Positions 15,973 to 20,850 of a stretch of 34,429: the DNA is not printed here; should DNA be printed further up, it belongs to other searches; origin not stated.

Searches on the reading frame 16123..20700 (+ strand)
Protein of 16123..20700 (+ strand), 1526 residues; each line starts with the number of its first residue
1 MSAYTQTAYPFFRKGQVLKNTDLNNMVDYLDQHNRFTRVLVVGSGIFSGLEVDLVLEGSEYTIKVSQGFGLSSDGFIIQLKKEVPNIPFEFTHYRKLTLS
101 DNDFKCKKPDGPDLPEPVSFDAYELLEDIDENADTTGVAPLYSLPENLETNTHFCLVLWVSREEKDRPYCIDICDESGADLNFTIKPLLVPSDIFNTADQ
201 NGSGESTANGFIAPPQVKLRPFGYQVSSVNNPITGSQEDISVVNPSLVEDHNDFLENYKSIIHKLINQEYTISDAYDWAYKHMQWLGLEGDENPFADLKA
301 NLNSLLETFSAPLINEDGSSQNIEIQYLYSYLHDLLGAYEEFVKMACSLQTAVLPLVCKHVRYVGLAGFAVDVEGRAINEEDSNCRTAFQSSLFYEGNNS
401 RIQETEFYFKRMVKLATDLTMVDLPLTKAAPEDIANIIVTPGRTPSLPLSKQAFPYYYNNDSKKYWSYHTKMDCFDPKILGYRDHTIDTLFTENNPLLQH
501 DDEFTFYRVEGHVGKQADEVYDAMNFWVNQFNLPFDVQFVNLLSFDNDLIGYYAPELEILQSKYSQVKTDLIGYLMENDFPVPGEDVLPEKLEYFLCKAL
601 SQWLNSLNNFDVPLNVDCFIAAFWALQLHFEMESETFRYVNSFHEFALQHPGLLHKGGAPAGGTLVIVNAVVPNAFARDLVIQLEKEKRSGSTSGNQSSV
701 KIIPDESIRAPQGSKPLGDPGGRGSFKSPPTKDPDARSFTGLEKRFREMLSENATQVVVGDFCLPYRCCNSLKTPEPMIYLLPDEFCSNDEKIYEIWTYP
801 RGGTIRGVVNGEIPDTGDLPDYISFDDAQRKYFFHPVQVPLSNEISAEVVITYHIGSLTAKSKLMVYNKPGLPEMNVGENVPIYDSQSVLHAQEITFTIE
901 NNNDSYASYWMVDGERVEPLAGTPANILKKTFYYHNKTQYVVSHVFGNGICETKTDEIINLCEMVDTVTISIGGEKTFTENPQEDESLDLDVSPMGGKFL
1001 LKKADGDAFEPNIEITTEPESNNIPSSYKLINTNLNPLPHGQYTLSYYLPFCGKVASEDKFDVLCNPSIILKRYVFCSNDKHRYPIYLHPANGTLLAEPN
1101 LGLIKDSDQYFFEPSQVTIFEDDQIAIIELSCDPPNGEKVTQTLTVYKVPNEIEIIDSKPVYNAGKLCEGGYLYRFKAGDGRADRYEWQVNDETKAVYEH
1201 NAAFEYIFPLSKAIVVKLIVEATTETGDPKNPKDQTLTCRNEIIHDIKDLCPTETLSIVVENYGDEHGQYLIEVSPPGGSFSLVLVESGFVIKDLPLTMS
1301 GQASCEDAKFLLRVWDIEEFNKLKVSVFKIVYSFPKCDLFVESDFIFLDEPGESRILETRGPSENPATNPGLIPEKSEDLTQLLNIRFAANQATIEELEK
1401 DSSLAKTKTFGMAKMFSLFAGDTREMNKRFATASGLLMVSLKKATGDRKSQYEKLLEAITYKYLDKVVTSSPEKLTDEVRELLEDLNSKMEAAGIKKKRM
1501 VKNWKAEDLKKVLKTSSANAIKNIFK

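Call 5: search_protein_families(library=pfam, proteins=[window:16123-20700:+], max_evalue=0.01)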
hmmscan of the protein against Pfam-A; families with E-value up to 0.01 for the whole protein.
window:16123-20700:+ (1526 aa): 0 families

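Call 7: search_protein_families(library=ncbifam, proteins=[window:16123-20700:+], max_evalue=0.1)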
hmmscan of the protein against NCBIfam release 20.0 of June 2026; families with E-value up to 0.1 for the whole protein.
window:16123-20700:+ (1526 aa): 0 families

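Call 40: search_solved_structures(query=window:16123-20700:+, max_evalue=0.01)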
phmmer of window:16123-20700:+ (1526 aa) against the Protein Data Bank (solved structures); distinct sequences matched with E-value up to 0.01: 2.
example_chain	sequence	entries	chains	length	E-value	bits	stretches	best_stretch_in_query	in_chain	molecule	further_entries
7b5h_AA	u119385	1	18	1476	1.3e-50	175.3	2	7-547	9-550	All3314 protein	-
9wt0_a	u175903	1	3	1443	5.5e-22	80.4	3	324-542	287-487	PKD domain-containing protein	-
